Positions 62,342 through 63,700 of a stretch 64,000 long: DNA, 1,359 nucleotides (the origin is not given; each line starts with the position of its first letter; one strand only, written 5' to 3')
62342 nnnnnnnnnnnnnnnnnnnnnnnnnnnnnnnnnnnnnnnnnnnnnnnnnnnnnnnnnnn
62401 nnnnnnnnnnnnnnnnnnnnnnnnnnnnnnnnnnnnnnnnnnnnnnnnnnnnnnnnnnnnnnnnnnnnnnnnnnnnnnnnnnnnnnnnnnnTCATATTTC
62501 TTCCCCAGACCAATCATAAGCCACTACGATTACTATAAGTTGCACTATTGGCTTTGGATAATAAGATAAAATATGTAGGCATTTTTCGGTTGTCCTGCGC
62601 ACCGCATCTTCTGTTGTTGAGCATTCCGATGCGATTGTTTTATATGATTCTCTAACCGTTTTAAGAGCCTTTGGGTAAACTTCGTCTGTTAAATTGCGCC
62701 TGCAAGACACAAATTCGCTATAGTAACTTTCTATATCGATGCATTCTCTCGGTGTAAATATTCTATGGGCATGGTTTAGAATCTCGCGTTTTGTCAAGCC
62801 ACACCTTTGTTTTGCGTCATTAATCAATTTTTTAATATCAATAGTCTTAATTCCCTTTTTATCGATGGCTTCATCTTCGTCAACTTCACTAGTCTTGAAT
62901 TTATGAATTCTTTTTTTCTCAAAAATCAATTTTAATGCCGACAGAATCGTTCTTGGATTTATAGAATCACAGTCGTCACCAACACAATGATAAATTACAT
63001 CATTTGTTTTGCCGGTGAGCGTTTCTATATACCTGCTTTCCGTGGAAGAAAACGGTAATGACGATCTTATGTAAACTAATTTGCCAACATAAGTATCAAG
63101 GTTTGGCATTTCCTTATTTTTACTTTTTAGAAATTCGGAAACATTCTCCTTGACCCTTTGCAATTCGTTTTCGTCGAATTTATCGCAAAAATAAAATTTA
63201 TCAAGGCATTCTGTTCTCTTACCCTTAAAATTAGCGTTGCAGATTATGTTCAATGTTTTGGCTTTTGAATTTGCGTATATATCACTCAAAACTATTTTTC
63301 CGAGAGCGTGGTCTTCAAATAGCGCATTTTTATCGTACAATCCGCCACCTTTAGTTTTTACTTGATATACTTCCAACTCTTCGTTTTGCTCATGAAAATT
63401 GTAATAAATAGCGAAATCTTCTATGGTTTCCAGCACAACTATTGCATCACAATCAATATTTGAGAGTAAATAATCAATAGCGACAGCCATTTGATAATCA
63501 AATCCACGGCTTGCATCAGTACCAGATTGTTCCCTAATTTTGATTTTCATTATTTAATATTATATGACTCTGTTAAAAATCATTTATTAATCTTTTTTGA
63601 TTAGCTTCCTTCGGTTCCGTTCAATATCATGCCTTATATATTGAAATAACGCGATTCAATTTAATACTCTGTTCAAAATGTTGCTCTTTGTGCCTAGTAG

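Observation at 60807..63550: Lamassu-like defense pair: Cap4/DUF4297-like nuclease protein + SMC/Rad50-like ATPase with CxxC zinc hook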

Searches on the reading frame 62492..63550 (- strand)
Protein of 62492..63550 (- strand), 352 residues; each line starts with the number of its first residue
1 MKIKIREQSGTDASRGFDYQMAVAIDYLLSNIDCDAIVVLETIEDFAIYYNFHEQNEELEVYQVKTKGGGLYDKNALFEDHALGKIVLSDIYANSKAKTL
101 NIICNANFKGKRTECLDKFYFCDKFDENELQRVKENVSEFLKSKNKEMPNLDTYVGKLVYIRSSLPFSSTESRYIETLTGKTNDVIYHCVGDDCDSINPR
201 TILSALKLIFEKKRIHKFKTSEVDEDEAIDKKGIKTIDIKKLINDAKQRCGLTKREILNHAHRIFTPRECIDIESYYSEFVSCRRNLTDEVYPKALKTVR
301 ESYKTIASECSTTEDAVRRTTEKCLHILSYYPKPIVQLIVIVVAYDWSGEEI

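Call 3: search_protein_families(library=pfam, proteins=[window:62492-63550:-], max_evalue=1)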
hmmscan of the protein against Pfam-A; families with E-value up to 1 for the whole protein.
window:62492-63550:- (352 aa): 2 families
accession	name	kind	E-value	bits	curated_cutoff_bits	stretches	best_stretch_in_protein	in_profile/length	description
PF14130.12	Cap4_nuclease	-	1.1e-11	45.8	26.2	1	9-158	2-157/200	Cap4, dsDNA endonuclease domain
PF13175.12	AAA_15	-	0.0015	18.7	32.1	1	32-188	63-231/374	AAA ATPase domain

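Call 4: search_protein_families(library=padloc, proteins=[window:62492-63550:-], max_evalue=1)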
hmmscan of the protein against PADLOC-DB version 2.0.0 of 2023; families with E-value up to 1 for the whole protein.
window:62492-63550:- (352 aa): 9 families
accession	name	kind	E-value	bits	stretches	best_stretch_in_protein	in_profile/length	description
PDLC03849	LmuA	-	7.1e-19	66.6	1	2-293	9-307/370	-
PDLC03848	LmuA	-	3.1e-17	62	1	6-287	4-309/373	-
PDLC00243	LmuA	-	1.7e-12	45.5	1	3-247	10-248/361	DUF4297 domain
PDLC00246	LmuA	-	5.3e-06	24.1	1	4-247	13-246/355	DUF4297 domain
PDLC00245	LmuA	-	0.00059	17.3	1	4-82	18-98/384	DUF4297 domain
PDLC00244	LmuA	-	0.0016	16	1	3-196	4-214/366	DUF4297 domain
PDLC04661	PDC-M46A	-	0.003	14.9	1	13-152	10-144/335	-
PDLC00198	HamA2|HamA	-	0.0038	14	1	9-69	16-77/542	DUF1837 domain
PDLC00173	HamA1|HamA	-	0.0079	12.9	1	7-67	9-70/539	DUF1837 domain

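Call 5: search_protein_families(library=ncbifam, proteins=[window:62492-63550:-], max_evalue=1)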
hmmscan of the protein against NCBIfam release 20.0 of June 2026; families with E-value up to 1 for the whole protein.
window:62492-63550:- (352 aa): 0 families

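Call 9: find_encoding_contigs(protein=window:62492-63550:-, flank=10000, max_places=6)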
Protein window:62492-63550:- (352 aa): 2 contigs read that carry it; 1 place shown.
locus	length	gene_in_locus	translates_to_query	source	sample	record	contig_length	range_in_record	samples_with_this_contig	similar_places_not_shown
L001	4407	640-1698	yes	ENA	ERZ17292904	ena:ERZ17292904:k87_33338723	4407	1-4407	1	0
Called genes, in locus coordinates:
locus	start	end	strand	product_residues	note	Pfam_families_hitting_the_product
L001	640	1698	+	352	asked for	PF14130:Cap4_nuclease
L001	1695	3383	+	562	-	-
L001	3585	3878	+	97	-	PF12802:MarR_2 (faint)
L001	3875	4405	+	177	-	?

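Call 11: search_solved_structures(query=window:62492-63550:-, max_evalue=1, show_alignments=2)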
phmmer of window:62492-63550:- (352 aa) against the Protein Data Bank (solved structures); distinct sequences matched with E-value up to 1: 0.

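Call 26: list_cluster_members(proteins=[P0001, window:62492-63550:-, P0071, P0070, P0009])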
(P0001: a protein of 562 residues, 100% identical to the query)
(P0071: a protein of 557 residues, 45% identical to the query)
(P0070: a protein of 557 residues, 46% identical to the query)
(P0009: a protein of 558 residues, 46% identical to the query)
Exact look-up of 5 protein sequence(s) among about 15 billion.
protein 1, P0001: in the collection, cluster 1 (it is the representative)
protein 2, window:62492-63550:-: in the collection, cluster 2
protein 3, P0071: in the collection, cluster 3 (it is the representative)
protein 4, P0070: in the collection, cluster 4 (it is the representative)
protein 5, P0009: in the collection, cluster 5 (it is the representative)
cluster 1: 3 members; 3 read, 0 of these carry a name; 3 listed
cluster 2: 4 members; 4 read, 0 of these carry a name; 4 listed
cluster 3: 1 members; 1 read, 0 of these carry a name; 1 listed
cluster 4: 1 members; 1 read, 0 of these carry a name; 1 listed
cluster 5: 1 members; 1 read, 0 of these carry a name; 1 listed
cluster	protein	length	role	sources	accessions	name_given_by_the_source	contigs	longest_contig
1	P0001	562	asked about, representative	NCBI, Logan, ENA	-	-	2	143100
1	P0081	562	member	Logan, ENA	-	-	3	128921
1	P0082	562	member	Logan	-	-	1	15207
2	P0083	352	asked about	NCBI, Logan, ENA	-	-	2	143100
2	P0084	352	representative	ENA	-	-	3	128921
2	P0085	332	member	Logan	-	-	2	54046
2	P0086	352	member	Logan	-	-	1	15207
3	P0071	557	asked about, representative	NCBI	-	-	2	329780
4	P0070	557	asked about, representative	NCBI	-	-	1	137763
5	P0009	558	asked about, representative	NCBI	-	-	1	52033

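Call 30: find_homologous_proteins(query=window:62492-63550:-)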
Query window:62492-63550:- (352 aa): 17 proteins with E <= 0.001 among 1551 candidates.
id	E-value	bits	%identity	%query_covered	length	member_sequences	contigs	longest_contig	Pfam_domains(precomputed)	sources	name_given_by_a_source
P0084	4.5e-228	774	99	100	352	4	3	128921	PF14130.13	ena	-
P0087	8.3e-99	349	47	98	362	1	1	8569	PF14130.13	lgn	-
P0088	1.4e-98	348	49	97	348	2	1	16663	PF14130.13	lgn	-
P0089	6.3e-97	343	49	98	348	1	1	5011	PF14130.13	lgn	-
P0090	2.5e-96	341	49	98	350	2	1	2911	PF14130.13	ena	-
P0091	9.8e-96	339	49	97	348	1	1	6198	PF14130.13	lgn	-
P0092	5.0e-95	336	48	98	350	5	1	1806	PF14130.13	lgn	-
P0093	1.7e-94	335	48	97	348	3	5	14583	PF14130.13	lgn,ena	-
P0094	6.2e-94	333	47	93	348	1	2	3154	PF14130.13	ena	-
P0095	2.9e-92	327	47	94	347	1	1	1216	PF14130.13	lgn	-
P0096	1.2e-91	325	45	98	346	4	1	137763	PF14130.13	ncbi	-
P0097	1.4e-91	325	45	98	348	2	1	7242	PF14130.13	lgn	-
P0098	1.0e-90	322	46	94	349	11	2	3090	PF14130.13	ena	-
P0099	1.4e-90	322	46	98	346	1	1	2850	PF14130.13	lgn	-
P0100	5.3e-90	320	45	98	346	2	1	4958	PF14130.13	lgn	-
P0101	3.3e-87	311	43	95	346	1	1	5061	PF14130.13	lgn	-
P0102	9.1e-58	214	35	98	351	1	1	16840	PF14130.13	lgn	-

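Call 35: search_solved_structures(query=A2, max_evalue=10, show_alignments=3)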
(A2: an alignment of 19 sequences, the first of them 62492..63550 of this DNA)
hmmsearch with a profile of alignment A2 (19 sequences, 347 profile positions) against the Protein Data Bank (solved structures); distinct sequences matched with E-value up to 10: 2.
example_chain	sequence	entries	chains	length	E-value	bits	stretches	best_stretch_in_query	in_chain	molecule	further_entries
4rhl_A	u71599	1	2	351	1.4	11.3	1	232-295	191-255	Arginase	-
4rhm_A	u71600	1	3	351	1.4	11.3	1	232-295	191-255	Arginase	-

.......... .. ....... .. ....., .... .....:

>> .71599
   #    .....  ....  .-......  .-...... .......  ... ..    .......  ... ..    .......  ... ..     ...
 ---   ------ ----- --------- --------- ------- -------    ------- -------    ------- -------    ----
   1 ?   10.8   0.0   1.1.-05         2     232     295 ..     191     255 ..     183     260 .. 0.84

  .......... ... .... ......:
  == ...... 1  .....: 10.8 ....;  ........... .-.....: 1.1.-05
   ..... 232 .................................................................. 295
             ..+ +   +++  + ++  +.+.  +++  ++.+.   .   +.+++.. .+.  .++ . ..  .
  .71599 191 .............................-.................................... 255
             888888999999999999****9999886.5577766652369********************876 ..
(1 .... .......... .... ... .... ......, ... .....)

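Call 37: search_protein_families(library=pfam, proteins=[L016:7806-9077:+, L016:6541-7746:+, L016:1273-3168:+, L016:3586-5454:+], max_evalue=0.01)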
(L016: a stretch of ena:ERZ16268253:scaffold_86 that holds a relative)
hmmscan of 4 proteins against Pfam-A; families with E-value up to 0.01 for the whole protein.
L016:7806-9077:+ (423 aa): 1 family
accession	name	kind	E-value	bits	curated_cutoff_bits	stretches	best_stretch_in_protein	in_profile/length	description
PF13020.12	NOV_C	-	4.3e-15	56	22.1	1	304-401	1-89/91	Protein NO VEIN, C-terminal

L016:6541-7746:+ (401 aa): 1 family
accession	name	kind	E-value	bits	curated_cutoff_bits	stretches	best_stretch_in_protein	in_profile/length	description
PF20731.2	RE_NgoFVII_C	-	2.2e-06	28.2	23.8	1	280-378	32-130/131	NgoFVII C-terminal B3-like DNA-binding domain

L016:1273-3168:+ (631 aa): 0 families

L016:3586-5454:+ (622 aa): 13 families
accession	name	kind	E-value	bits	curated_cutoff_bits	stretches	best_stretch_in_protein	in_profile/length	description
PF09848.15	SLFN-g3_helicase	-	1.5e-95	320.9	24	1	268-608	2-354/354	Schlafen group 3, DNA/RNA helicase domain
PF04851.21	ResIII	-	1e-06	29.2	22.5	0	339-374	122-148/164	Type III restriction enzyme, res subunit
PF20720.3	nSTAND3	-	6.5e-05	23.1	27.2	1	266-304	16-54/155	Novel STAND NTPase 3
PF06745.19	ATPase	-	0.00016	21.6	26.6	1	266-312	18-65/231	KaiC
PF13604.12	AAA_30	-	0.00066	19.9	27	1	267-356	18-102/191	AAA domain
PF13245.12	AAA_19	-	0.00067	20.3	25.1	1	263-355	7-103/134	AAA domain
PF13401.12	AAA_22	-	0.0017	19.1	27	0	266-358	4-97/130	AAA domain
PF24883.2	NPHP3_N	-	0.0024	18.5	24.8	1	265-301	20-56/164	Nephrocystin 3, N-terminal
PF01695.23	IstB_IS21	-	0.006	16.5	24.1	0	251-303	77-128/238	IstB-like ATP binding protein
PF25199.1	nSTAND_NTPase5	-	0.0062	16.8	34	0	251-323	22-98/145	Novel STAND NTPase 5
PF06309.17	Torsin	-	0.0074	16.8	27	0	246-323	29-108/127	Torsin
PF00004.35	AAA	-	0.0081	17.1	21.2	0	271-368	2-87/131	ATPase family associated with various cellular activities (AAA)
PF00158.32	Sigma54_activat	-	0.0081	16.3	20.2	0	251-353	9-104/168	Sigma-54 interaction domain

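Call 45: predict_structure(alignment_id=A3)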
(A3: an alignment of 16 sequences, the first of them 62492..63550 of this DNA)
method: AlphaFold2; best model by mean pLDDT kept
length: 352 residues; sequences in the alignment: 16
mean_pLDDT: 83.1   pTM: 0.70
mean pLDDT of the five models: 83.1, 80.2, 75.6, 73.4, 62.5
residues with pLDDT >= 90: 133; 70-90: 169; 50-70: 36; < 50: 14
segments of 3 or more residues with pLDDT < 50: 9-14, 111-113, 348-352
pLDDT, mean of each block of 10 residues (from residue 1): 62 58 91 91 84 90 77 75 89 89 72 64 90 92 86 91 76 80 89 75 88 83 88 92 80 84 94 91 72 89 91 92 92 95 69 31
secondary structure, 60 per line:
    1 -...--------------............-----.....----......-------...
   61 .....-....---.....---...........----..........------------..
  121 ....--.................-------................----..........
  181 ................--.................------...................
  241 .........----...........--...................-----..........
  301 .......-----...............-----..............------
elements in order: E2-4 H19-30 E36-40 E45-50 E58-65 H67-70 H74-78 H82-92 E97-106 H121-124 H127-143 H151-157 E158-166 H171-196 H199-215 E222-224 H225-232 E233-235 H236-249 H254-264 H267-285 H291-307 H313-327 H333-346

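Call 48: fold_search(model_id=the predicted structure, library=pdb)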
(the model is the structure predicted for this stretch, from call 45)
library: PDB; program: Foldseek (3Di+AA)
matches with E <= 10: 385; with E <= 0.001: 1
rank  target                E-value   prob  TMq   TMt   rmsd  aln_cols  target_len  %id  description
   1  6vm5                  3.6e-04  1.00  0.28  0.24   8.5       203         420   13  Structure of Moraxella osloensis Cap4 SAVED/CARF-domain containing receptor (released 2020-06-17)
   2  6wam_F                3.0e-03  1.00  0.33  0.28   8.2       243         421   14  Structure of Acinetobacter baumannii Cap4 SAVED/CARF-domain containing receptor (released 2020-06-17)
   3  6wan_F                3.1e-03  1.00  0.32  0.28   8.2       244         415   13  Structure of Acinetobacter baumannii Cap4 SAVED/CARF-domain containing receptor with the cyclic trinucleotide 3'3'3'-c (released 2020-06-17)
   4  6wam_B                5.6e-03  1.00  0.34  0.28   7.9       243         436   14  Structure of Acinetobacter baumannii Cap4 SAVED/CARF-domain containing receptor (released 2020-06-17)
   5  6wam_E                7.3e-03  1.00  0.33  0.28   8.3       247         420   13  Structure of Acinetobacter baumannii Cap4 SAVED/CARF-domain containing receptor (released 2020-06-17)
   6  6vm6_A                7.3e-03  1.00  0.33  0.27   8.2       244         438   14  Structure of Acinetobacter baumannii Cap4 SAVED/CARF-domain containing receptor with the cyclic trinucleotide 2'3'3'-c (released 2020-06-17)
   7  6vm6_B                9.0e-03  1.00  0.33  0.28   8.1       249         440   12  Structure of Acinetobacter baumannii Cap4 SAVED/CARF-domain containing receptor with the cyclic trinucleotide 2'3'3'-c (released 2020-06-17)
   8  6vm6_C                9.0e-03  0.99  0.32  0.27   8.2       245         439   13  Structure of Acinetobacter baumannii Cap4 SAVED/CARF-domain containing receptor with the cyclic trinucleotide 2'3'3'-c (released 2020-06-17)
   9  6vm6_F                1.1e-02  0.99  0.33  0.27   8.3       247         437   13  Structure of Acinetobacter baumannii Cap4 SAVED/CARF-domain containing receptor with the cyclic trinucleotide 2'3'3'-c (released 2020-06-17)
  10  6wan_D                1.2e-02  0.99  0.32  0.27   8.3       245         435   13  Structure of Acinetobacter baumannii Cap4 SAVED/CARF-domain containing receptor with the cyclic trinucleotide 3'3'3'-c (released 2020-06-17)
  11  6wam_A                1.3e-02  0.99  0.32  0.27   8.3       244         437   13  Structure of Acinetobacter baumannii Cap4 SAVED/CARF-domain containing receptor (released 2020-06-17)
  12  6vm6_E                1.8e-02  0.99  0.32  0.27   9.1       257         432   12  Structure of Acinetobacter baumannii Cap4 SAVED/CARF-domain containing receptor with the cyclic trinucleotide 2'3'3'-c (released 2020-06-17)
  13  5trc_A                7.5e-02  0.54  0.17  0.15   7.7       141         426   11  Crystal structure of phosphorylated AC3-AC5 domains of yeast acetyl-CoA carboxylase (released 2016-12-07)
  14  8umu_E                1.0e-01  0.08  0.13  0.13  22.8       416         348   12  Atomic model of the human CTF18-RFC-PCNA binary complex in the four-subunit binding state (state 3) (released 2024-05-08)
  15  3gaa_D                2.5e-01  0.21  0.20  0.25  10.7       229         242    8  The crystal structure of the protein with unknown function from Thermoplasma acidophilum (released 2009-03-24)
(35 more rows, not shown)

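Call 66: search_protein_families(library=padloc, proteins=[L016:7806-9077:+, L016:1273-3168:+, L016:3586-5454:+, L016:3262-3585:+], max_evalue=0.001)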
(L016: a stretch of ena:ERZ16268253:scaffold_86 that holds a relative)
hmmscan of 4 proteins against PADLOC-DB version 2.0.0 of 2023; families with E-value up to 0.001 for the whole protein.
L016:7806-9077:+ (423 aa): 6 families
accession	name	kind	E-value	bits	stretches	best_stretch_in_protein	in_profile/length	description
PDLC05008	PDC-S36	-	5e-26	90.1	1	279-422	137-279/280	-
PDLC04021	PD-T4-1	-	5e-12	43.4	1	264-422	214-377/383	-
PDLC03964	TmtA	-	1.4e-11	41.3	1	284-410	1396-1520/1538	-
PDLC03972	TmtA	-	4.8e-08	29.5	1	325-404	1208-1282/1302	-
PDLC03965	TmtA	-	5.1e-08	29.4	1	280-402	1224-1332/1370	-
PDLC03966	TmtA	-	9.7e-06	21.6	1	298-404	1526-1626/1655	-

L016:1273-3168:+ (631 aa): 2 families
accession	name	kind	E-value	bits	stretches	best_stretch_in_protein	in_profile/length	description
PDLC05039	PDC-S56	-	1.7e-91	305.8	1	3-626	19-639/649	-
PDLC05038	PDC-S56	-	4.2e-19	66.8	1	497-625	443-566/578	-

L016:3586-5454:+ (622 aa): 8 families
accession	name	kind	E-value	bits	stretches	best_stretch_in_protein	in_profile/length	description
PDLC02350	AbiO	-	1e-16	58.8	1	256-475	189-372/468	AbiO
PDLC05014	PDC-S41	-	6.9e-16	55.7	2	410-606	437-623/657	-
PDLC02372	Nhi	-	3e-15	53.8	1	258-468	195-369/470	-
PDLC05035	PDC-S53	-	3.4e-05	20.1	0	253-454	498-673/900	-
PDLC05079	PDC-S73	-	0.00012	19.1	1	240-304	164-228/752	-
PDLC03813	RTasNERD-Hel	-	0.00046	17.4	1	181-394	147-344/519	DRT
PDLC01439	typeIV_DinG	-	0.00076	16.3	0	252-285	22-52/575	CAS-IV-A; associated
PDLC04140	mad8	-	0.00085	16.9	0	267-301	27-63/314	mads_8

L016:3262-3585:+ (107 aa): 0 families
